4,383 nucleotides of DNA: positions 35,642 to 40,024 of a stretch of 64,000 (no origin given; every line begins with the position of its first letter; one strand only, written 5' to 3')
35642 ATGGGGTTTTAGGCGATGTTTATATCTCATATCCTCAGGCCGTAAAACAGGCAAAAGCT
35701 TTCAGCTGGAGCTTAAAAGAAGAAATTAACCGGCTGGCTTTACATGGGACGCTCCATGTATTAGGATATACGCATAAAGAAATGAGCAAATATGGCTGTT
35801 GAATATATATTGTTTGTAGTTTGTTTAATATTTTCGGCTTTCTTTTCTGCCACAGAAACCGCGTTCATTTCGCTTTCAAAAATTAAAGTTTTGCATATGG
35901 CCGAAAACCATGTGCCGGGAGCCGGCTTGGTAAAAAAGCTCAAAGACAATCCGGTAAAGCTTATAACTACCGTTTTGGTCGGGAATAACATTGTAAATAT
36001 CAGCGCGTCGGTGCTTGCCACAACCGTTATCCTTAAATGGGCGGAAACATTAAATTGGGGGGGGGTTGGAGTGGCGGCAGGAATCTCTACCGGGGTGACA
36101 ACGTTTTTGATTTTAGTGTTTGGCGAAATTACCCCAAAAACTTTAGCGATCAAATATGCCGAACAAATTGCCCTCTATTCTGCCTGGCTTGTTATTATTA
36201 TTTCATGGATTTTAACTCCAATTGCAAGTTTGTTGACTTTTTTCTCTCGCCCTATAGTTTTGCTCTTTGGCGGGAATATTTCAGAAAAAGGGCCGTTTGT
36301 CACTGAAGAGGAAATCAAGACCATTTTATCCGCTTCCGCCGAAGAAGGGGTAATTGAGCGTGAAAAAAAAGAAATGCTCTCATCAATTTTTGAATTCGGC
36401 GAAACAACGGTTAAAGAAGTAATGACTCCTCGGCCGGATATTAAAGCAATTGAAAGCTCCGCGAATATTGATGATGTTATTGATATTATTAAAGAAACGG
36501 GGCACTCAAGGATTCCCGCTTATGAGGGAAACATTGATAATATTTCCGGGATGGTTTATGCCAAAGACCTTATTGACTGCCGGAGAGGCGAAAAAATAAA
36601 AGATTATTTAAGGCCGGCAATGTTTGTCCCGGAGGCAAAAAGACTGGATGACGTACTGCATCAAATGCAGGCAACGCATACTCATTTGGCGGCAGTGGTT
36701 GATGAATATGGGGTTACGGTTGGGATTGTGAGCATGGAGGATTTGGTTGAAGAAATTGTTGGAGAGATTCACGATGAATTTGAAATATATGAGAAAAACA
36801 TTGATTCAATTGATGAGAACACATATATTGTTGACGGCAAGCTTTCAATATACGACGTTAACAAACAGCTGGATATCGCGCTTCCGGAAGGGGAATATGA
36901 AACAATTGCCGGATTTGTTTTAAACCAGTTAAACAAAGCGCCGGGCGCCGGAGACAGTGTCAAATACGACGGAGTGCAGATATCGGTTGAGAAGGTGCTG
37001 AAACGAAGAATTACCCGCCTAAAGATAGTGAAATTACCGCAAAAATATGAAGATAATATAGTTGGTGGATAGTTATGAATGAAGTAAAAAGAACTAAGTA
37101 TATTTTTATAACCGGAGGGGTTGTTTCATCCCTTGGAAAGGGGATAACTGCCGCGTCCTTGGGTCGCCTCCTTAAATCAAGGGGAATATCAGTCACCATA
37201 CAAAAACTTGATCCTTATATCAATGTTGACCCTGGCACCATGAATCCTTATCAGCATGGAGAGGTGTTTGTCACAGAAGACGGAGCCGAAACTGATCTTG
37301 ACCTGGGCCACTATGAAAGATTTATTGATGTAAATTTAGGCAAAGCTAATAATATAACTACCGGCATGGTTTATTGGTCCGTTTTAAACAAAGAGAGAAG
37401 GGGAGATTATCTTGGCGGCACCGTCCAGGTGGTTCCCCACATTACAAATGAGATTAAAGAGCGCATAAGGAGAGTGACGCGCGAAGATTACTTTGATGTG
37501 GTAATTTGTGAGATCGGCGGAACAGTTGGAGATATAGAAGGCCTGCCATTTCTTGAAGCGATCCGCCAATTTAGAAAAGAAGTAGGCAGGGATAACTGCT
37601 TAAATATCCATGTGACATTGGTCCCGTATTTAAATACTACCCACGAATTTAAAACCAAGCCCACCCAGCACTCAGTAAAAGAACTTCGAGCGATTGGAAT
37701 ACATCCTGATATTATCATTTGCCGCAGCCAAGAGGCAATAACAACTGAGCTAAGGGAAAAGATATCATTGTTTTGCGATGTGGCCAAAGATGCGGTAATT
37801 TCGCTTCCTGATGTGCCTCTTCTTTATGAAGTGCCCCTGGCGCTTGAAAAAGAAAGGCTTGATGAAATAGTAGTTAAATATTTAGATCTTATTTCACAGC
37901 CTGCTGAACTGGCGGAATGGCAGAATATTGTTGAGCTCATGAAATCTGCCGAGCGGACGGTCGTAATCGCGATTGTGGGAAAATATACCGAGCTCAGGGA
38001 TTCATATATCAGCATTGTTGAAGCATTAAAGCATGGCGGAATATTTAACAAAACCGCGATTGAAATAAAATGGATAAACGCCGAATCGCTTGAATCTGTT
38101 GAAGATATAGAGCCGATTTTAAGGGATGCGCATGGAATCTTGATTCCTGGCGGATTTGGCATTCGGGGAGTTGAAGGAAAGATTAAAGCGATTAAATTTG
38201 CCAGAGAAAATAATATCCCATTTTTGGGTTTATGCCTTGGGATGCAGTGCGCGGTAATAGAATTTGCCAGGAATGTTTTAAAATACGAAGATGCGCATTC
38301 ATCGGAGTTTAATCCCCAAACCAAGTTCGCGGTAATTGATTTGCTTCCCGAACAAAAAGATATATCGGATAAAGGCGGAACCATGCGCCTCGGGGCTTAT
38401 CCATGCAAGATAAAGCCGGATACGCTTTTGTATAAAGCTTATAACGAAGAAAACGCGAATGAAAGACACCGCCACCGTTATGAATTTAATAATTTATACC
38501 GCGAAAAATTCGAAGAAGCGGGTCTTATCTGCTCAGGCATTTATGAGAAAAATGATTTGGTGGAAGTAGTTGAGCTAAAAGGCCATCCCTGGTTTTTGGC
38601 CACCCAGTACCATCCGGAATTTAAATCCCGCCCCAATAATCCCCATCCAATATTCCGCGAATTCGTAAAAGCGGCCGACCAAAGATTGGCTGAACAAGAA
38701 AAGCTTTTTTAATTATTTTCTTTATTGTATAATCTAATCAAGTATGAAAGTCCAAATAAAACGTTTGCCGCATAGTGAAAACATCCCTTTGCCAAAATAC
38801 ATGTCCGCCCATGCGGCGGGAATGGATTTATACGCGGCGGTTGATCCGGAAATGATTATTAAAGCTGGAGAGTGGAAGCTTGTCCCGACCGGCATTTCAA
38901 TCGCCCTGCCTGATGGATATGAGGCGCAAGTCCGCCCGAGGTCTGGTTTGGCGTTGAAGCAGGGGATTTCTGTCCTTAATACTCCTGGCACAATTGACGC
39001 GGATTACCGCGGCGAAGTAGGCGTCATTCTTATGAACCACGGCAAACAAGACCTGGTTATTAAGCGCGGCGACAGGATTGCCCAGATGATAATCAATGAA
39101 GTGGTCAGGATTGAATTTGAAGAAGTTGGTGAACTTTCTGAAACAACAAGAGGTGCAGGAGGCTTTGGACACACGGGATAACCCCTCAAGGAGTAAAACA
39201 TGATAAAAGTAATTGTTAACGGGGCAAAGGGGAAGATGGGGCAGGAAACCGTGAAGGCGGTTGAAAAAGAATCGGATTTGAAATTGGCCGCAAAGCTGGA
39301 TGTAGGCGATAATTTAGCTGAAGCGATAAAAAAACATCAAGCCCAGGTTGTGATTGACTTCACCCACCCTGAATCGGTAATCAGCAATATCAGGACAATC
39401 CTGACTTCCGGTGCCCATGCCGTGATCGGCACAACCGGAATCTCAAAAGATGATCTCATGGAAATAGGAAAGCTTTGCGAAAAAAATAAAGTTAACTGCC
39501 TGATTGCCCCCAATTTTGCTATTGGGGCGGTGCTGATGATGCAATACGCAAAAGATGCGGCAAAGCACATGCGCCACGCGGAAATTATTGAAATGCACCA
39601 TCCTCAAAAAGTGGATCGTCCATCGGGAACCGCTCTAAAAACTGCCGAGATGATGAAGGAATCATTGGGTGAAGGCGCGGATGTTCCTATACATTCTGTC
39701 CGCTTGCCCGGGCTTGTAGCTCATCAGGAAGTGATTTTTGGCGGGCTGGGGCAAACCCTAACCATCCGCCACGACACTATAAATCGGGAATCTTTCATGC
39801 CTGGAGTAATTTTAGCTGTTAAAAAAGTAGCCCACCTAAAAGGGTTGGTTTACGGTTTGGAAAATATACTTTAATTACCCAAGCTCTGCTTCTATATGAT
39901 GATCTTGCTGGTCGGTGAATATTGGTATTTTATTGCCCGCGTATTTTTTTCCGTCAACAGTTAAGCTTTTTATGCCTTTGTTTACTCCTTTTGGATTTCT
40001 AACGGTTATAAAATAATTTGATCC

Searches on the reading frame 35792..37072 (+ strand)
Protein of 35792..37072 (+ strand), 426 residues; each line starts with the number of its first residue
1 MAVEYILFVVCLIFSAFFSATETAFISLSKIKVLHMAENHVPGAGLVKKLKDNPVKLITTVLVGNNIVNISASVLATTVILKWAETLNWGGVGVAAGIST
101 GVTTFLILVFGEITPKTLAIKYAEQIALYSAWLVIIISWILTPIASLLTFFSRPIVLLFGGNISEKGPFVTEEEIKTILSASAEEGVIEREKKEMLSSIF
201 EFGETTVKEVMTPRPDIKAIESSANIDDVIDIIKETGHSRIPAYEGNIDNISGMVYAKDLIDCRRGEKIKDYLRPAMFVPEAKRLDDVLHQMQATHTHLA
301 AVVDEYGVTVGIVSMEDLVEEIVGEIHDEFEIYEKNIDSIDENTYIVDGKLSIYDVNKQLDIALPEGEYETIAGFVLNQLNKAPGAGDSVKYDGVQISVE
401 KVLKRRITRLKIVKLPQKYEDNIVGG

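Call 6: search_protein_families(library=pfam, proteins=[window:35792-37072:+], max_evalue=0.001)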
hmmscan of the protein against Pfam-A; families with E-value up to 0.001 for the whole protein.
window:35792-37072:+ (426 aa): 3 families
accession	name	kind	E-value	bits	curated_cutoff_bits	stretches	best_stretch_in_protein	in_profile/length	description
PF01595.25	CNNM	-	2.2e-55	187.6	28.4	1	6-191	1-180/181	Cyclin M transmembrane N-terminal domain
PF03471.22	CorC_HlyC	-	5.7e-24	84.4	27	1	339-414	2-79/81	Transporter associated domain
PF00571.33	CBS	-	2.3e-16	60.3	24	2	270-323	2-56/57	CBS domain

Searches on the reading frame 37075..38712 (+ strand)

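Call 6: search_protein_families(library=pfam, proteins=[window:37075-38712:+], max_evalue=0.001)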
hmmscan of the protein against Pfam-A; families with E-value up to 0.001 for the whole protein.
window:37075-38712:+ (545 aa): 3 families
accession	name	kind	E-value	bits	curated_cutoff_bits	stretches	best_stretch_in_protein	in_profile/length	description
PF06418.20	CTP_synth_N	-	5.1e-131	436.3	26.1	1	8-272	1-265/265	CTP synthase N-terminus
PF00117.34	GATase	-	1.5e-39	136.1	22.8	1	307-532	2-189/190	Glutamine amidotransferase class-I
PF07722.19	Peptidase_C26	-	3e-06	27.6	20.5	1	372-515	97-219/219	Peptidase C26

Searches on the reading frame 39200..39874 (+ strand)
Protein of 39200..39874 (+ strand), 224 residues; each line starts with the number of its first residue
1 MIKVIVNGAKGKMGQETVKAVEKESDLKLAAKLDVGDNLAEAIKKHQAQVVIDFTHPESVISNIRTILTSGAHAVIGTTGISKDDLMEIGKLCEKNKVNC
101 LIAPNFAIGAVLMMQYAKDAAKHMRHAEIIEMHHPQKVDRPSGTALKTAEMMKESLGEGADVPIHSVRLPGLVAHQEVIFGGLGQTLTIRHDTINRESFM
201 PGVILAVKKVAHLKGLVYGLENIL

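Call 6: search_protein_families(library=pfam, proteins=[window:39200-39874:+], max_evalue=0.001)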
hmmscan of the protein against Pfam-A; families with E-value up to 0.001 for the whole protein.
window:39200-39874:+ (224 aa): 2 families
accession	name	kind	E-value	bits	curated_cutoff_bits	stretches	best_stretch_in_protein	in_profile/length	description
PF05173.19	DapB_C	-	3.8e-34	117.8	27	1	109-224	1-121/121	Dihydrodipicolinate reductase, C-terminus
PF01113.26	DapB_N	-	3.8e-25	88.8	25.6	1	2-106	1-124/124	Dihydrodipicolinate reductase, N-terminus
